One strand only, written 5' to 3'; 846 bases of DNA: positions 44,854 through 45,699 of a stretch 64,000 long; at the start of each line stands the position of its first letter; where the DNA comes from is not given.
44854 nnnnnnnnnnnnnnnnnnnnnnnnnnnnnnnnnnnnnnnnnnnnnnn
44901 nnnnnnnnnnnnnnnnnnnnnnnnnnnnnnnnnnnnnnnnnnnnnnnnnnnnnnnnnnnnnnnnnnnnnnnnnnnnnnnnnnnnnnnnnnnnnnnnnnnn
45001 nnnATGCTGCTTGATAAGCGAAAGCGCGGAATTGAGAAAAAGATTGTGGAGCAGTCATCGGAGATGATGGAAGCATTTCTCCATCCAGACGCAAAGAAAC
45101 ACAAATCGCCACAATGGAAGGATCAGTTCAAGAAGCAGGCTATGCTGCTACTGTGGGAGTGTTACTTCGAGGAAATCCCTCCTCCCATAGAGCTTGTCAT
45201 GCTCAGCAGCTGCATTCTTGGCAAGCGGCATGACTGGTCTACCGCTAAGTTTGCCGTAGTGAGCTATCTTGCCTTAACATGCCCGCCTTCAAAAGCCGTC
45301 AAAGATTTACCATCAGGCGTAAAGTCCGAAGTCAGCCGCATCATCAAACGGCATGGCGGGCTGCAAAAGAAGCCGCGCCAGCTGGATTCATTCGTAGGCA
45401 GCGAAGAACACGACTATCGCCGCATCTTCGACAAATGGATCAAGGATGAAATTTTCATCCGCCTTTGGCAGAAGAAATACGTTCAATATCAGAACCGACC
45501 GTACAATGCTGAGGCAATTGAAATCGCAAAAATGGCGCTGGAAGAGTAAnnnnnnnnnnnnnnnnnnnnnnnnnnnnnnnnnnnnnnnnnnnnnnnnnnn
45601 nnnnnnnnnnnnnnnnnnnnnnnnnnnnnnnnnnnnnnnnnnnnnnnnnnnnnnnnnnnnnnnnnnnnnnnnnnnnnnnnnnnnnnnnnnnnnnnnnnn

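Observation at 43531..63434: tRNA-Cys-targeting island with a satellite-like backbone carrying the defence operon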

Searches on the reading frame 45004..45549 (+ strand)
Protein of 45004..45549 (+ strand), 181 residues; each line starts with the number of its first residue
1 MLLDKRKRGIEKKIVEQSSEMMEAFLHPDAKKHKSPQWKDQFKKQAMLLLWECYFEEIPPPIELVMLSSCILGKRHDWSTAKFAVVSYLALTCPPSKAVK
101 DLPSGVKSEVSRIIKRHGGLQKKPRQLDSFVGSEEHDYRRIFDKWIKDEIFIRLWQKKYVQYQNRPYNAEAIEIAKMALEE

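Call 4: search_protein_families(library=pfam, proteins=[window:45004-45549:+], max_evalue=0.01)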
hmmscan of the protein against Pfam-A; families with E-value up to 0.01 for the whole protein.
window:45004-45549:+ (181 aa): 0 families

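Call 6: search_protein_families(library=padloc, proteins=[window:45004-45549:+], max_evalue=0.001)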
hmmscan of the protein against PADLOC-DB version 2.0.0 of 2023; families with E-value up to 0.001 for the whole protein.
window:45004-45549:+ (181 aa): 0 families

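Call 7: search_protein_families(library=ncbifam, proteins=[window:45004-45549:+], max_evalue=0.001)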
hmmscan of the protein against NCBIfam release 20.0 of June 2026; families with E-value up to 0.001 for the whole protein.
window:45004-45549:+ (181 aa): 0 families

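Call 15: search_protein_families(library=phrogs, proteins=[window:45004-45549:+], max_evalue=0.001)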
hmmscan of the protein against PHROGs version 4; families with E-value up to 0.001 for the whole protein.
window:45004-45549:+ (181 aa): 0 families

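Call 83: find_homologous_proteins(query=window:45004-45549:+, max_evalue=0.001)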
Query window:45004-45549:+ (181 aa): 3 proteins with E <= 0.001 among 41 candidates.
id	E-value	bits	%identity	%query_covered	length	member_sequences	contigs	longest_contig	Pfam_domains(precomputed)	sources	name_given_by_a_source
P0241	2.7e-117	407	100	100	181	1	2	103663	-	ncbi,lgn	-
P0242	4.6e-99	347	87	99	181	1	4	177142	-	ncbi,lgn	ncbi:MAG: hypothetical protein ACK502_09600 [Alphaproteobacteria bacterium]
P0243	1.1e-74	268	64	99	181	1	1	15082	-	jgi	jgi:hypothetical protein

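Call 84: find_encoding_contigs(protein=P0242, flank=10000, max_places=4)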
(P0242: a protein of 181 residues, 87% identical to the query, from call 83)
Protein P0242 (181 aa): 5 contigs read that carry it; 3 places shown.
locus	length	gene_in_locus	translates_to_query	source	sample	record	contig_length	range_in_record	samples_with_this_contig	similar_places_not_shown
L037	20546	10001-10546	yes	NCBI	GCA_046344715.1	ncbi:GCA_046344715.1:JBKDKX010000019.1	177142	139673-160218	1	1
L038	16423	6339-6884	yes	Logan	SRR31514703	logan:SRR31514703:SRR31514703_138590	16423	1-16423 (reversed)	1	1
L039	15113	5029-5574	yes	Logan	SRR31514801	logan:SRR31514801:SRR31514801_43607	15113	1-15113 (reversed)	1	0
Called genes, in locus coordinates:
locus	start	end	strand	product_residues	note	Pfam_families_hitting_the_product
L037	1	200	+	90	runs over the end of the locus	PF01722:BolA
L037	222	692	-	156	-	-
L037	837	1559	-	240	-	PF03308:MeaB (weak), PF02374:ArsA_ATPase (weak), PF06564:CBP_BcsQ (weak), PF07015:VirC1, PF10609:ParA, PF13614:AAA_31, PF01656:CbiA, PF09140:MipZ, +1 more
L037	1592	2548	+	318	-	PF01300:Sua5_yciO_yrdC, PF03481:Sua5_C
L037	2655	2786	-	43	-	-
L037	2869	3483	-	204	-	PF00440:TetR_N, PF21993:TetR_C_13_2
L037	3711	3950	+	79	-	-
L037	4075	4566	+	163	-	-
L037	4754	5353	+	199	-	PF01810:LysE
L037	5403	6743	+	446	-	PF00919:UPF0004, PF04055:Radical_SAM, PF18693:TRAM_2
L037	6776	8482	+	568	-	-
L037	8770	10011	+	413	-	PF13356:Arm-DNA-bind_3, PF14659:Phage_int_SAM_3 (weak), PF22022:Phage_int_M, PF00589:Phage_integrase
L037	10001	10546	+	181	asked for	-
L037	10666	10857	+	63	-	PF12728:HTH_17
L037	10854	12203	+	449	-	PF13481:AAA_25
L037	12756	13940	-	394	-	-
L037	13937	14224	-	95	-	PF04355:BamE (weak)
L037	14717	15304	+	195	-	-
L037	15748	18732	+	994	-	PF04607:RelA_SpoT (weak)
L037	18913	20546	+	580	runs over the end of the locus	PF12161:HsdM_N, PF02384:N6_Mtase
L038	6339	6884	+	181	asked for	-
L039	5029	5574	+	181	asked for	-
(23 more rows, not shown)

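Call 92: find_encoding_contigs(protein=P0243, flank=10000, max_places=2)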
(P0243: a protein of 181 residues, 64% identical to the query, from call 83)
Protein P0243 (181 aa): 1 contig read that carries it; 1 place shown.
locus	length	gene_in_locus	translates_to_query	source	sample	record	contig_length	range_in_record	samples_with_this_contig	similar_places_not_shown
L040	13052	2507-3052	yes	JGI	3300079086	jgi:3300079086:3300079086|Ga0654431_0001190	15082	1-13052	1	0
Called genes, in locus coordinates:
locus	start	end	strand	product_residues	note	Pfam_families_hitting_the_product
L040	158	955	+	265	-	PF06691:DUF1189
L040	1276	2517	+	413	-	PF13356:Arm-DNA-bind_3, PF14659:Phage_int_SAM_3 (weak), PF22022:Phage_int_M, PF00589:Phage_integrase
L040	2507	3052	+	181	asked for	-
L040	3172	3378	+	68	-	PF12728:HTH_17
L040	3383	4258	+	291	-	PF13362:Toprim_3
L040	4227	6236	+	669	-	PF06048:DUF927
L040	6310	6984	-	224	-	-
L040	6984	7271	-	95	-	PF04355:BamE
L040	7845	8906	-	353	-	PF12358:DUF3644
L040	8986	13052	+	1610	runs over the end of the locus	PF13195:DUF4011, PF01443:Viral_helicase1 (faint), PF13086:AAA_11, PF13245:AAA_19 (faint), PF13086:AAA_11, PF13087:AAA_12, PF18741:MTES_1575, PF11784:DUF3320, +1 more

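Call 98: predict_structure(alignment_id=A3)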
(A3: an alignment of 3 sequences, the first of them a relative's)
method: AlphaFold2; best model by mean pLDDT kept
length: 181 residues; sequences in the alignment: 3
mean_pLDDT: 61.1   pTM: 0.46
mean pLDDT of the five models: 61.1, 50.9, 49.2, 46.5, 45.4
residues with pLDDT >= 90: 0; 70-90: 47; 50-70: 97; < 50: 37
segments of 3 or more residues with pLDDT < 50: 74-76, 120-136, 169-181
pLDDT, mean of each block of 10 residues (from residue 1): 68 80 65 62 74 70 60 54 64 66 71 62 36 46 65 63 52 43 41
secondary structure, 60 per line:
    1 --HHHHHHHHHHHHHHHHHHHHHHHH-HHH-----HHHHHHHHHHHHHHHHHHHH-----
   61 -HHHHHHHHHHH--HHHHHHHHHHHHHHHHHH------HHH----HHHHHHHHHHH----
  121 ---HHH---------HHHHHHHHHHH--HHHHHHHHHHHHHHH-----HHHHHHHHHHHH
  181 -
elements in order: H3-26 H36-55 H62-72 H75-92 H106-116 H136-146 H149-163 H169-180

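Call 114: find_related_loci(query=A3, collection=viral_contigs, flank=10000)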
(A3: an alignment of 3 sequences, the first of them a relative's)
Query A3 (181 aa) in viral_contigs; peptide patterns used: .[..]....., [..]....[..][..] (x = any residue, [..] = any of these).
57 stretches matched a pattern, but none encodes a relative of the query by tblastn (E <= 1e-3).
